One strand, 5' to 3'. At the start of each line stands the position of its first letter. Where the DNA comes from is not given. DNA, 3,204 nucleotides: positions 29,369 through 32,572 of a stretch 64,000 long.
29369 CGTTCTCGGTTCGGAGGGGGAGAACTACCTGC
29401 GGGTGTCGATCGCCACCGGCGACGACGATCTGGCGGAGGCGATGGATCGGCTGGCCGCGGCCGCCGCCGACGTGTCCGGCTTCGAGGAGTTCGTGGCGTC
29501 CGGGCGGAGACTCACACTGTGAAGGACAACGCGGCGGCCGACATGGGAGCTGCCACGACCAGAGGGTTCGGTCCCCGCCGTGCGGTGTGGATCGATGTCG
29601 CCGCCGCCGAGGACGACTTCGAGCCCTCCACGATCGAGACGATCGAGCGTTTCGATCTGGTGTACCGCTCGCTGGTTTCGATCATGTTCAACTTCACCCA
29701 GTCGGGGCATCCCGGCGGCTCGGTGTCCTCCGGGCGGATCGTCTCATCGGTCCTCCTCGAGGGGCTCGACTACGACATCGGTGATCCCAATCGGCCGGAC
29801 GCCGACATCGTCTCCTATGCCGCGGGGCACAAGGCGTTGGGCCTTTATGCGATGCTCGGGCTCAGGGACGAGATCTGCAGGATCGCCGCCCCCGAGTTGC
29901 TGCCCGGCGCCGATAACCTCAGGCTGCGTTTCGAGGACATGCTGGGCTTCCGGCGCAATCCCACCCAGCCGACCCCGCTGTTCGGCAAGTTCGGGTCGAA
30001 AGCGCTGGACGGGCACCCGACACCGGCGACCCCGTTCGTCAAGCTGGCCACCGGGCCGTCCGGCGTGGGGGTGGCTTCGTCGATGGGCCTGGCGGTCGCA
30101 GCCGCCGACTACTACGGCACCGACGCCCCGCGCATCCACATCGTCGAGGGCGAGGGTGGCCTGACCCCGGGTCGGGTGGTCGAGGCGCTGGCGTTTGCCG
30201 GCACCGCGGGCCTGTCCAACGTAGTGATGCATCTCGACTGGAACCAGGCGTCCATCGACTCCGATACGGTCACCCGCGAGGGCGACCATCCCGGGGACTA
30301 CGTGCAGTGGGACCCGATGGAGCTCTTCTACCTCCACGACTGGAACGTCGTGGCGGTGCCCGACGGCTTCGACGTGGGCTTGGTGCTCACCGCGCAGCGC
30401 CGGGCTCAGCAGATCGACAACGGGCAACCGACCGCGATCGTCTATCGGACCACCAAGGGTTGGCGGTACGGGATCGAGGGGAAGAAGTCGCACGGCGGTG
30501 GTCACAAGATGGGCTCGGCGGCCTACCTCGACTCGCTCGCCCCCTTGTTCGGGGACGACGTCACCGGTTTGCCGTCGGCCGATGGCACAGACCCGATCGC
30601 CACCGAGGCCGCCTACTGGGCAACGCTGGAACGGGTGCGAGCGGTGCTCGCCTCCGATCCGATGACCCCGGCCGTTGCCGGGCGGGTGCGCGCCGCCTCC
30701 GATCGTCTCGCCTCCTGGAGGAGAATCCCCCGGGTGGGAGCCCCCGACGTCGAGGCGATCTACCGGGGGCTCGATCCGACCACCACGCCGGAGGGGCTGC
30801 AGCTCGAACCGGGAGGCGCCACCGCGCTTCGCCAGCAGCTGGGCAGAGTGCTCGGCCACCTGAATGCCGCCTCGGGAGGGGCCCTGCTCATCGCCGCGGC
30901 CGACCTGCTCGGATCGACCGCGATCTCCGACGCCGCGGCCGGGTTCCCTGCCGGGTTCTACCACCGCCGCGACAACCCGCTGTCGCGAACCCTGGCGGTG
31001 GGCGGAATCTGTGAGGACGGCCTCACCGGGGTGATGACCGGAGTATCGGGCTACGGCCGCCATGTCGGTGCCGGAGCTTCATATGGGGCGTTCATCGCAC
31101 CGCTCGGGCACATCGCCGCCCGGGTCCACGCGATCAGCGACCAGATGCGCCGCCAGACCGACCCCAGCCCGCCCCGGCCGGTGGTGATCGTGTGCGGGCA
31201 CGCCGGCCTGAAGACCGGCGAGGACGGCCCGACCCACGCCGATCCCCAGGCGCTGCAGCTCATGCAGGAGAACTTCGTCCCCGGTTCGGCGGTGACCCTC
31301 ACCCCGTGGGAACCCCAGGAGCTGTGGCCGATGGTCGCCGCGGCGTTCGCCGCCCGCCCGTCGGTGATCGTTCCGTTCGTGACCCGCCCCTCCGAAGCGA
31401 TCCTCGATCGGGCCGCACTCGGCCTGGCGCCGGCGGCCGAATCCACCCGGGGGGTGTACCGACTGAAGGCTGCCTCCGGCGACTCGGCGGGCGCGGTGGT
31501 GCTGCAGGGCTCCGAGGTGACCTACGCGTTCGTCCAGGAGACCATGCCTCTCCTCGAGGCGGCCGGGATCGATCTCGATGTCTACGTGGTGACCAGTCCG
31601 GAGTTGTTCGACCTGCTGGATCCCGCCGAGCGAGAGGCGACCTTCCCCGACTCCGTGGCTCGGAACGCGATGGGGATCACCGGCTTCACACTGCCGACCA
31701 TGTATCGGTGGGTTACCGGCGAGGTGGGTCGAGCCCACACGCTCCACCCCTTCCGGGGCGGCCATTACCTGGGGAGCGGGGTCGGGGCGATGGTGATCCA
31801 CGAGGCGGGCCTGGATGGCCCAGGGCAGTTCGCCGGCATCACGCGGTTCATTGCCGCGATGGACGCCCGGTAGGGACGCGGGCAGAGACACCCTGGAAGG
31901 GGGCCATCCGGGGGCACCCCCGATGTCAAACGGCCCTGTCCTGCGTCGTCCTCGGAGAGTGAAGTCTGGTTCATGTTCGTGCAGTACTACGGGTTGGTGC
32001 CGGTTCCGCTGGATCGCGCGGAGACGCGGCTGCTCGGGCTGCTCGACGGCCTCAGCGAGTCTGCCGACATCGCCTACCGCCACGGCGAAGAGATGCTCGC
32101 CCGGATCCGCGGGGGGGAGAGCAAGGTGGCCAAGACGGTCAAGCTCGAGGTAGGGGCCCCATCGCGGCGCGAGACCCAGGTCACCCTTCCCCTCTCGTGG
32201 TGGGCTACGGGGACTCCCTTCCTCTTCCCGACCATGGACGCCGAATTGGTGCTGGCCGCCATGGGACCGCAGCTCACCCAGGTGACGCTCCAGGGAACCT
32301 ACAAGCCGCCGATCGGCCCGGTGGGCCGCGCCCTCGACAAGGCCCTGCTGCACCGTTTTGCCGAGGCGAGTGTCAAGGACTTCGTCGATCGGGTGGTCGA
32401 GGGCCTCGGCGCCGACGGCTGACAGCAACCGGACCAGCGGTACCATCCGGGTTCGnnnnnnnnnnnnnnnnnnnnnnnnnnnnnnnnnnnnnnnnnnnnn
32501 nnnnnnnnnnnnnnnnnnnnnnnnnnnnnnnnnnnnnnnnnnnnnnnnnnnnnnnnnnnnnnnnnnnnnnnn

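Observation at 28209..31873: Class-I aminotransferase translationally coupled (GTGA) to a divergent, extended transketolase-family TPP enzyme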

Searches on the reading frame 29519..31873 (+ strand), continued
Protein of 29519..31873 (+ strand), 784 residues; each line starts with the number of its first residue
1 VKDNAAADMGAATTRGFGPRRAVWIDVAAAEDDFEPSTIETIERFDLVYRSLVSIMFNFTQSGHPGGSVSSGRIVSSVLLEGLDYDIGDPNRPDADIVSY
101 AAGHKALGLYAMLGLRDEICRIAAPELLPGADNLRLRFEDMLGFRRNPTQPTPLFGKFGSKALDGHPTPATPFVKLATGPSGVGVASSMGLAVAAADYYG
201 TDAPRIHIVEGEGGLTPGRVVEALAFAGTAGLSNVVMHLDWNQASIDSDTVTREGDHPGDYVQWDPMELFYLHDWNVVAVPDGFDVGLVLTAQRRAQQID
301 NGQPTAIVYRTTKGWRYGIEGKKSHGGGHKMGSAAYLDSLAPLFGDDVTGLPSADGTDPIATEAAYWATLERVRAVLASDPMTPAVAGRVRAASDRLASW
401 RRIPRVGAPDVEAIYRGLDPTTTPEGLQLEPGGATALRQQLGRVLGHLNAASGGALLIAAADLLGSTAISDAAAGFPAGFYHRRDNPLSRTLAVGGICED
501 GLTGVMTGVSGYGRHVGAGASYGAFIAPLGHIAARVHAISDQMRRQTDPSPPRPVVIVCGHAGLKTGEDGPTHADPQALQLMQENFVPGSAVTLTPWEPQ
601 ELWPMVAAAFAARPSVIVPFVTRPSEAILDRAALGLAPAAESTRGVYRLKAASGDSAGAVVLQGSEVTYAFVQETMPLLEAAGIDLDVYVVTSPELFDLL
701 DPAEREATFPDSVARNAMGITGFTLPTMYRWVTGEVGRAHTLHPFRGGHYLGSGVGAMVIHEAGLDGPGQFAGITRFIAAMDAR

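Call 85: search_protein_families(library=ncbifam, proteins=[L148:6921-7817:-, L148:10446-11621:+, L148:11611-12591:+, L148:13413-14429:-, L123:3352-4089:+, L123:4201-5160:+, L123:5482-6630:+, L123:6643-7839:+, L123:10441-11877:+, L123:12282-12935:+], max_evalue=1e-10)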
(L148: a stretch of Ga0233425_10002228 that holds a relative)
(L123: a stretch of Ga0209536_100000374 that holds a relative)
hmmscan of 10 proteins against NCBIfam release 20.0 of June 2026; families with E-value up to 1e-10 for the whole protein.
L148:6921-7817:- (298 aa): 3 families
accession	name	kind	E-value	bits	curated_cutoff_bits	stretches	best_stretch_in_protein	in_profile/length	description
TIGR02764.1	spore_ybaN_pdaB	equivalog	7.6e-23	81.3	237.4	1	88-277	3-176/191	polysaccharide deacetylase family sporulation protein PdaB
TIGR02884.1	spore_pdaA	equivalog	4.6e-16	59.2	298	1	87-260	33-194/224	delta-lactam-biosynthetic de-N-acetylase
TIGR02873.1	spore_ylxY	hypoth_equivalog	2e-13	50.2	391.5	1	106-280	96-255/268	probable sporulation protein, polysaccharide deacetylase family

L148:10446-11621:+ (391 aa): 3 families
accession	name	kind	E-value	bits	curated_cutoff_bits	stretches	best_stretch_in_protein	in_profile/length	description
TIGR00045.1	TIGR00045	subfamily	5.3e-116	387.7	168.45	1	2-368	1-365/375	glycerate kinase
NF007668.0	PRK10342.1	equivalog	2.4e-85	286.9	686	1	1-344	1-344/381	glycerate 2-kinase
NF007401.0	PRK09932.1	equivalog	9.8e-83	278.4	625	1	1-366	1-364/381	glycerate 3-kinase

L148:11611-12591:+ (326 aa): 21 families
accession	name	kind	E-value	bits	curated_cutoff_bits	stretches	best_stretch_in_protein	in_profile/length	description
NF009714.1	PRK13243.1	equivalog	5e-114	381.1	455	1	1-325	1-330/332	glyoxylate reductase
NF011938.0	PRK15409.1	equivalog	6.3e-76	255.5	492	1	1-322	1-323/324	glyoxylate/hydroxypyruvate reductase GhrB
TIGR01327.1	PGDH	equivalog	6.6e-75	252.9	454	1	4-323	1-316/525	phosphoglycerate dehydrogenase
NF008759.0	PRK11790.1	equivalog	3.3e-54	184.1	404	1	9-311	18-320/410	phosphoglycerate dehydrogenase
NF005069.0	PRK06487.1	equivalog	5.8e-54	183.3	448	1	35-311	38-314/320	2-hydroxyacid dehydrogenase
NF005387.0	PRK06932.1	equivalog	1.3e-51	175.5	492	1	34-308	33-310/314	2-hydroxyacid dehydrogenase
NF006263.0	PRK08410.1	equivalog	8.9e-51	173.1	389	1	34-310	31-309/311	D-2-hydroxyacid dehydrogenase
NF000492.1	vanH_gen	exception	6e-43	147.1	540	1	68-304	67-307/312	D-lactate dehydrogenase VanH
NF041369.1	Dhydh_Halo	equivalog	1e-37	130.1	400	1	75-295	63-282/305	D-2-hydroxyacid dehydrogenase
NF000004.1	vanH-D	exception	2.1e-37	129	550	1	67-267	72-262/323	D-lactate dehydrogenase VanH-D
NF005027.0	PRK06436.1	equivalog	6.6e-37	127.3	261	1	64-321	46-292/303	2-hydroxyacid dehydrogenase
NF001309.0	PRK00257.1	equivalog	2.1e-36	125.7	434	1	141-310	111-280/379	4-phosphoerythronate dehydrogenase PdxB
NF000371.1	vanH_Agroup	exception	4.9e-35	121.3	700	1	67-307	71-315/322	VanH-A/VanH-Pt family D-lactate dehydrogenase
NF005750.0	PRK07574.1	equivalog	3.9e-34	118.3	329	1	43-309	88-358/386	NAD-dependent formate dehydrogenase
NF000112.1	vanH-Amyco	exception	1.1e-33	116.9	625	1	69-267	97-285/348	VanH-AOV family D-lactate dehydrogenase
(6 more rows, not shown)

L148:13413-14429:- (338 aa): 4 families
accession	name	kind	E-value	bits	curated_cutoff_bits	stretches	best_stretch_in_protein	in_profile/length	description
NF052325.1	PorVQ2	equivalog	1e-68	231.8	325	1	13-330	6-353/354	putative type IX sorting system protein PorV2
NF033709.1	PorV_fam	subfamily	1.3e-41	143.3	90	1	34-329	4-325/326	PorV/PorQ family protein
NF033711.1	T9SS_PorQ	equivalog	6.9e-20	71.4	220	1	11-205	4-186/335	type IX secretion system protein PorQ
NF033710.1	T9SS_OM_PorV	equivalog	9.4e-14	51.4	250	0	266-329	295-366/367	type IX secretion system outer membrane channel protein PorV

L123:3352-4089:+ (245 aa): 3 families
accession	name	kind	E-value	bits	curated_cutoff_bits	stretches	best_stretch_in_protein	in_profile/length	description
NF040733.1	ABC_perm_U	equivalog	9.3e-29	100.6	295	1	6-245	9-249/251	ABC transporter permease subunit SaoP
NF007545.0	PRK10160.1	equivalog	3.3e-21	75.9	342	1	3-244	22-270/275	taurine ABC transporter permease TauC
NF008470.0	PRK11365.1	equivalog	6.1e-11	42.2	347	1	15-244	21-252/263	aliphatic sulfonate ABC transporter permease SsuC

L123:4201-5160:+ (319 aa): 1 family
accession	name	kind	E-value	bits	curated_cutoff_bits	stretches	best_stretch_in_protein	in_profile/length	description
TIGR01728.1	SsuA_fam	subfamily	4.2e-19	68.9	163.5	1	37-316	3-285/290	aliphatic sulfonate ABC transporter substrate-binding protein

L123:5482-6630:+ (382 aa): 20 families
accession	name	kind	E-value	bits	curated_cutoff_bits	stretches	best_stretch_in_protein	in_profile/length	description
NF009714.1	PRK13243.1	equivalog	5.7e-66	223.1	455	1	85-340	68-311/332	glyoxylate reductase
NF011938.0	PRK15409.1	equivalog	2.7e-54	184.4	492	1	54-344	39-311/324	glyoxylate/hydroxypyruvate reductase GhrB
TIGR01327.1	PGDH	equivalog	2.7e-51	174.9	454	1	92-347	70-306/525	phosphoglycerate dehydrogenase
NF008759.0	PRK11790.1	equivalog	2e-33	115.7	404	1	89-337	81-312/410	phosphoglycerate dehydrogenase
NF005069.0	PRK06487.1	equivalog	1e-32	113.5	448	2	217-346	181-315/320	2-hydroxyacid dehydrogenase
NF006263.0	PRK08410.1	equivalog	2.5e-31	109.3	389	1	91-338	70-303/311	D-2-hydroxyacid dehydrogenase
NF006374.0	PRK08605.1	subfamily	1.2e-29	103.5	356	1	36-305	23-271/332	D-lactate dehydrogenase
NF009127.0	PRK12480.1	equivalog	1.7e-28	99.6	579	1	34-301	21-265/330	D-lactate dehydrogenase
NF000492.1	vanH_gen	exception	2.5e-28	99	540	1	227-303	182-258/312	D-lactate dehydrogenase VanH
NF005387.0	PRK06932.1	equivalog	4.6e-28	98.1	492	1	227-323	190-291/314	2-hydroxyacid dehydrogenase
NF041369.1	Dhydh_Halo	equivalog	6.7e-28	97.8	400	1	225-341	177-294/305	D-2-hydroxyacid dehydrogenase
NF000004.1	vanH-D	exception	1.7e-26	93.1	550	2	230-300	191-261/323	D-lactate dehydrogenase VanH-D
NF001309.0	PRK00257.1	equivalog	1.1e-23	83.9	434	1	158-324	111-260/379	4-phosphoerythronate dehydrogenase PdxB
NF005027.0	PRK06436.1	equivalog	3.3e-22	79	261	1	92-324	57-261/303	2-hydroxyacid dehydrogenase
NF000128.1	vanH-Sc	exception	5.8e-22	78.3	650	1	200-300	175-275/337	D-lactate dehydrogenase VanH-Sc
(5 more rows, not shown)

L123:6643-7839:+ (398 aa): 57 families (the best 25 are shown)
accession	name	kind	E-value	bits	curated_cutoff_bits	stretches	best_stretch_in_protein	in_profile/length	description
NF041364.1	GntC_guanitoxin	equivalog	4.3e-72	243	415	1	39-395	6-356/356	guanitoxin biosynthesis PLP-dependent (S)-gamma-hydroxy-L-arginine cyclodehydratase GntC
NF004770.0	PRK06108.1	subfamily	4.1e-70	236.6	422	1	22-397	27-393/396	pyridoxal phosphate-dependent aminotransferase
NF041091.1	asp_aminotase_Arch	equivalog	1.9e-68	231.1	550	1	7-397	3-376/376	aspartate aminotransferase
NF004769.0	PRK06107.1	equivalog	3.6e-68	230.2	617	1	2-335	4-339/402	aspartate transaminase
NF006756.0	PRK09276.1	subfamily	1.7e-67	228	507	1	1-394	1-384/387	LL-diaminopimelate aminotransferase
TIGR03540.1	DapC_direct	equivalog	4.3e-65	220.1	593.25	1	4-394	2-382/383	LL-diaminopimelate aminotransferase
NF005816.0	PRK07682.1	equivalog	3.1e-62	210.4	620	1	27-398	25-385/390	aminotransferase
NF005817.0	PRK07683.1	equivalog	3.8e-60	203.6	575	1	31-397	28-382/387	aminotransferase A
NF006230.0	PRK08363.1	equivalog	9.1e-57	192.6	534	1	1-377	1-374/398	alanine aminotransferase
NF005855.0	PRK07777.1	equivalog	7.3e-55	186.9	553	1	16-364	14-358/391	pyridoxal phosphate-dependent aminotransferase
NF005601.0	PRK07337.1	equivalog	1.3e-54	185.8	496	1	1-396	5-392/394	pyridoxal phosphate-dependent aminotransferase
NF004975.0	PRK06348.1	equivalog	1.7e-54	185.3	549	1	16-393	14-380/384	pyridoxal phosphate-dependent aminotransferase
NF005977.0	PRK08068.1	subfamily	1.1e-52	179.6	494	1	2-376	3-368/391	transaminase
NF005588.0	PRK07309.1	equivalog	2e-51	175.1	576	1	36-397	35-387/391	pyridoxal phosphate-dependent aminotransferase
NF005744.0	PRK07568.1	subfamily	6e-51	173.5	389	1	3-325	2-323/398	pyridoxal phosphate-dependent aminotransferase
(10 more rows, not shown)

L123:10441-11877:+ (478 aa): 5 families
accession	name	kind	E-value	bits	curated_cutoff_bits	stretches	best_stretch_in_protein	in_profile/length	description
NF006929.0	PRK09414.1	equivalog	1.4e-221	736.2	536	1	30-478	7-445/445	NADP-specific glutamate dehydrogenase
NF010634.0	PRK14031.1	equivalog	1.1e-203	676.7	822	1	31-478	4-444/444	NADP-specific glutamate dehydrogenase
NF010633.0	PRK14030.1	subfamily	1e-191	637.9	743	1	32-478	5-445/445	glutamate dehydrogenase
NF040817.1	GdhA_Arch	equivalog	1.2e-63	215.8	750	1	73-478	27-417/419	glutamate dehydrogenase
NF041398.1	GluDhGdhB_Halo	equivalog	1.2e-59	202.2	620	1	72-476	23-407/410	glutamate dehydrogenase GdhB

L123:12282-12935:+ (217 aa): 0 families

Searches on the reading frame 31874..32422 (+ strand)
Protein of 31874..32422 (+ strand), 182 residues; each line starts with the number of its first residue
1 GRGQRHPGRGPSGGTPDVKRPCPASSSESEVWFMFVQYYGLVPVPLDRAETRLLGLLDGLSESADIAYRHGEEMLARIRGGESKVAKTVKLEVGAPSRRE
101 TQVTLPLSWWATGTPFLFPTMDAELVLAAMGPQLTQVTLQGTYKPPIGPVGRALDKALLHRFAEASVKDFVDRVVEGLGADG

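Call 11: search_protein_families(library=pfam, proteins=[window:31874-32422:+], max_evalue=0.001)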
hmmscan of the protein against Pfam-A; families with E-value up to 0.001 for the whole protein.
window:31874-32422:+ (182 aa): 0 families

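Call 48: search_protein_families(library=ncbifam, proteins=[window:31973-32422:+], max_evalue=0.00001)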
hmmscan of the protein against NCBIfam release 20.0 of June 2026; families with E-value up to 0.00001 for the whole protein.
window:31973-32422:+ (149 aa): 0 families
